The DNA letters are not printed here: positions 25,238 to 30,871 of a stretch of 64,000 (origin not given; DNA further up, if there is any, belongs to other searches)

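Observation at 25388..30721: Unusual architecture of the 1777-aa ATPase: N-terminal ~420-aa globular region, ~800-aa helical/coiled-coil arm, a single AAA_5 core, and a C-terminal helical tail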

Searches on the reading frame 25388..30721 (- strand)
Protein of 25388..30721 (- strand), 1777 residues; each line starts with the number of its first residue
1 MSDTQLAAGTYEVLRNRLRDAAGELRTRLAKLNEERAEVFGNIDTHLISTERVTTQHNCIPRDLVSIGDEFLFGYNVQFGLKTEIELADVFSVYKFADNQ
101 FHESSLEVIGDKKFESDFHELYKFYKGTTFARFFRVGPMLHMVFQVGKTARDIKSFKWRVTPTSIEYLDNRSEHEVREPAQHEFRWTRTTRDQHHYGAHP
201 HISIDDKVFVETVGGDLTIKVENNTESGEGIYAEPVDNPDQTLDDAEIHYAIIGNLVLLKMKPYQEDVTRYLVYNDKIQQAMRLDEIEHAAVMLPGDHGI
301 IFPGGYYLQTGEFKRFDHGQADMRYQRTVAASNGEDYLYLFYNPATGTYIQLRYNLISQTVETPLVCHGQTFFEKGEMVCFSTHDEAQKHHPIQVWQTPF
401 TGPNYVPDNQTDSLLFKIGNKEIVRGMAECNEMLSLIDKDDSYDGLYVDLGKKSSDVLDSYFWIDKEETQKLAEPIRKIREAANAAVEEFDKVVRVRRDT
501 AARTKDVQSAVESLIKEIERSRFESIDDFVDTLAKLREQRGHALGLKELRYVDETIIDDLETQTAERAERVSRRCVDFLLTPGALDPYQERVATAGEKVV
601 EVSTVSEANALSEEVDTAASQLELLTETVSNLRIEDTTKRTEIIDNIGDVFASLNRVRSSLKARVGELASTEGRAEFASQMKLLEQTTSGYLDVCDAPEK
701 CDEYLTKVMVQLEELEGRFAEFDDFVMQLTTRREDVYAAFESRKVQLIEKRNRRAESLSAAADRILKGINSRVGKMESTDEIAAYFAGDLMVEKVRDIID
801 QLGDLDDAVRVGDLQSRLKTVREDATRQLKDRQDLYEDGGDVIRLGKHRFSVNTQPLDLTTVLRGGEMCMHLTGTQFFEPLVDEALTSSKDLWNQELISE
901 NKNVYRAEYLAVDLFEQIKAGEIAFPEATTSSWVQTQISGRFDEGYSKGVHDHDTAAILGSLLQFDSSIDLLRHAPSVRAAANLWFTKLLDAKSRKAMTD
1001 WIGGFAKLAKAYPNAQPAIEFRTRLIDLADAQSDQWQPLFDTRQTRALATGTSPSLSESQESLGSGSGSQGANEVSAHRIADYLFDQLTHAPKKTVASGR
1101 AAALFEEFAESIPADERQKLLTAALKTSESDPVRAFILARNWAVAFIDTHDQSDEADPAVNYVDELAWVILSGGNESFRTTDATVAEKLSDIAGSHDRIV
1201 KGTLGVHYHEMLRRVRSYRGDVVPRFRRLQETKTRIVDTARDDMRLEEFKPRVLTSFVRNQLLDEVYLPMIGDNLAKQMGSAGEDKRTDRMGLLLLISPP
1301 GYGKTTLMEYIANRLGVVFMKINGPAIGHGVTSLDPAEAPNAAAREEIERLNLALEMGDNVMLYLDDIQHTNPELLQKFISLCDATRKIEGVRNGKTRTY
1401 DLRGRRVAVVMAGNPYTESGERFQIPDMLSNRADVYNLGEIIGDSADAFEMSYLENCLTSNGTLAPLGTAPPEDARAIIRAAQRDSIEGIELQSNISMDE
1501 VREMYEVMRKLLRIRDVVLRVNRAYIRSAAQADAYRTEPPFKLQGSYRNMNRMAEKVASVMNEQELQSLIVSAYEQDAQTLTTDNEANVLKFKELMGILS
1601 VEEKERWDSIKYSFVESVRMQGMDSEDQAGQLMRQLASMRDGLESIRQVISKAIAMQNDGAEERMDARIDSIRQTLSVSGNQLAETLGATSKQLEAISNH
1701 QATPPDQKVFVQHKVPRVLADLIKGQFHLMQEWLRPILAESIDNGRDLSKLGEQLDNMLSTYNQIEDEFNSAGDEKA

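Call 4: search_protein_families(library=pfam, proteins=[window:25388-30721:-], max_evalue=0.01)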
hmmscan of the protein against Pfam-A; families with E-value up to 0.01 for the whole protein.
window:25388-30721:- (1777 aa): 6 families
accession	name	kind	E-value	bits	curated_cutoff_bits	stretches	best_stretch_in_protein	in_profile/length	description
PF12458.13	DUF3686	-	6.6e-191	635.1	25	1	24-462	1-448/448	ATPase involved in DNA repair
PF25472.1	DUF7902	-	1.8e-27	95.8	26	1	584-665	2-83/85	Domain of unknown function (DUF7902)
PF00004.35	AAA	-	3.7e-07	31.1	21.2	1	1294-1343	1-38/131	ATPase family associated with various cellular activities (AAA)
PF05496.18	RuvB_N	-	2.5e-05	24.5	27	1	1285-1329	27-71/159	Holliday junction DNA helicase RuvB P-loop domain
PF13401.12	AAA_22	-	0.00015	22.5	27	1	1291-1385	5-110/130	AAA domain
PF07728.20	AAA_5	-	0.00017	22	22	1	1294-1418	2-126/139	AAA domain (dynein-related subfamily)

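Call 5: search_protein_families(library=ncbifam, proteins=[window:25388-30721:-], max_evalue=0.01)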
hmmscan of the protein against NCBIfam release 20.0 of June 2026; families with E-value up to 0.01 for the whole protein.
window:25388-30721:- (1777 aa): 3 families
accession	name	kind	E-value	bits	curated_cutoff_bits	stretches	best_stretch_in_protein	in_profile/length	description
NF000868.0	PRK00080.1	equivalog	1.5e-05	24.1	282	1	1285-1328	45-88/330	Holliday junction branch migration DNA helicase RuvB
TIGR00635.1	ruvB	equivalog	0.00015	20.9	299.05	1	1285-1327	24-66/305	Holliday junction branch migration DNA helicase RuvB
TIGR01243.1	CDC48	subfamily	0.00072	18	802.65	1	1294-1327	215-248/733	CDC48 family AAA ATPase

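Call 6: search_protein_families(library=padloc, proteins=[window:25388-30721:-], max_evalue=0.01)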
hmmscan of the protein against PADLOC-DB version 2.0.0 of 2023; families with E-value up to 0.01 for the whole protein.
window:25388-30721:- (1777 aa): 1 family
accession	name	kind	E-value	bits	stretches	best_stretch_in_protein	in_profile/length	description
PDLC04232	IetA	-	0.0028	15.1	1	1294-1322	119-147/330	-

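Call 8: search_solved_structures(query=window:25388-30721:-, max_evalue=1, show_alignments=2)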
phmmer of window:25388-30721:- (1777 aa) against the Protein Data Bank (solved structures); distinct sequences matched with E-value up to 1: 96 (the best 60 are shown).
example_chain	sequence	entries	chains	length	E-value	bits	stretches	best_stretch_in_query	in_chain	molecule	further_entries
6chs_H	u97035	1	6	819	0.0001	23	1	1294-1381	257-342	Putative cell division control protein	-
7swl_A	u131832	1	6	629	0.00012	22.8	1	1260-1332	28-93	Rix7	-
7wub_C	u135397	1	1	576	0.00019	22.1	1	1294-1350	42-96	Transitional endoplasmic reticulum ATPase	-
7t3i_A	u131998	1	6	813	0.00019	22.1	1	1260-1332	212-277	Rix7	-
7wub_D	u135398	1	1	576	0.0002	22.1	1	1294-1350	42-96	Transitional endoplasmic reticulum ATPase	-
6mat_A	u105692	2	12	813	0.0002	22.1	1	1260-1332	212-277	Rix7 mutant | Rix7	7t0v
5vc7_A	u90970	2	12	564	0.00022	22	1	1294-1327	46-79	VCP-like ATPase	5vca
6mck_A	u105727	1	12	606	0.00022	21.9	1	1294-1350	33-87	Transitional endoplasmic reticulum ATPase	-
7lmy_A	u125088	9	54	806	0.00036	21.2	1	1292-1350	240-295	Transitional endoplasmic reticulum ATPase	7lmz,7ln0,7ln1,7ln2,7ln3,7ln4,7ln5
5g4g_A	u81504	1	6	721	0.00036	21.2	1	1294-1327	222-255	VCP-LIKE ATPASE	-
5g4f_A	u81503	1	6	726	0.00037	21.2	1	1294-1327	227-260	VCP-LIKE ATPASE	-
7rlb_A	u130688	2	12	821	0.00037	21.2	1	1292-1350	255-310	Transitional endoplasmic reticulum ATPase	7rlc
7rlj_A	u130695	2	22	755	0.00038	21.2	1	1294-1350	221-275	Transitional endoplasmic reticulum ATPase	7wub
8yka_A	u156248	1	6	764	0.00039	21.1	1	1294-1350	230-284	Transitional endoplasmic reticulum ATPase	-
5c19_A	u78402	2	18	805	0.00039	21.1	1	1294-1350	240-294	Transitional endoplasmic reticulum ATPase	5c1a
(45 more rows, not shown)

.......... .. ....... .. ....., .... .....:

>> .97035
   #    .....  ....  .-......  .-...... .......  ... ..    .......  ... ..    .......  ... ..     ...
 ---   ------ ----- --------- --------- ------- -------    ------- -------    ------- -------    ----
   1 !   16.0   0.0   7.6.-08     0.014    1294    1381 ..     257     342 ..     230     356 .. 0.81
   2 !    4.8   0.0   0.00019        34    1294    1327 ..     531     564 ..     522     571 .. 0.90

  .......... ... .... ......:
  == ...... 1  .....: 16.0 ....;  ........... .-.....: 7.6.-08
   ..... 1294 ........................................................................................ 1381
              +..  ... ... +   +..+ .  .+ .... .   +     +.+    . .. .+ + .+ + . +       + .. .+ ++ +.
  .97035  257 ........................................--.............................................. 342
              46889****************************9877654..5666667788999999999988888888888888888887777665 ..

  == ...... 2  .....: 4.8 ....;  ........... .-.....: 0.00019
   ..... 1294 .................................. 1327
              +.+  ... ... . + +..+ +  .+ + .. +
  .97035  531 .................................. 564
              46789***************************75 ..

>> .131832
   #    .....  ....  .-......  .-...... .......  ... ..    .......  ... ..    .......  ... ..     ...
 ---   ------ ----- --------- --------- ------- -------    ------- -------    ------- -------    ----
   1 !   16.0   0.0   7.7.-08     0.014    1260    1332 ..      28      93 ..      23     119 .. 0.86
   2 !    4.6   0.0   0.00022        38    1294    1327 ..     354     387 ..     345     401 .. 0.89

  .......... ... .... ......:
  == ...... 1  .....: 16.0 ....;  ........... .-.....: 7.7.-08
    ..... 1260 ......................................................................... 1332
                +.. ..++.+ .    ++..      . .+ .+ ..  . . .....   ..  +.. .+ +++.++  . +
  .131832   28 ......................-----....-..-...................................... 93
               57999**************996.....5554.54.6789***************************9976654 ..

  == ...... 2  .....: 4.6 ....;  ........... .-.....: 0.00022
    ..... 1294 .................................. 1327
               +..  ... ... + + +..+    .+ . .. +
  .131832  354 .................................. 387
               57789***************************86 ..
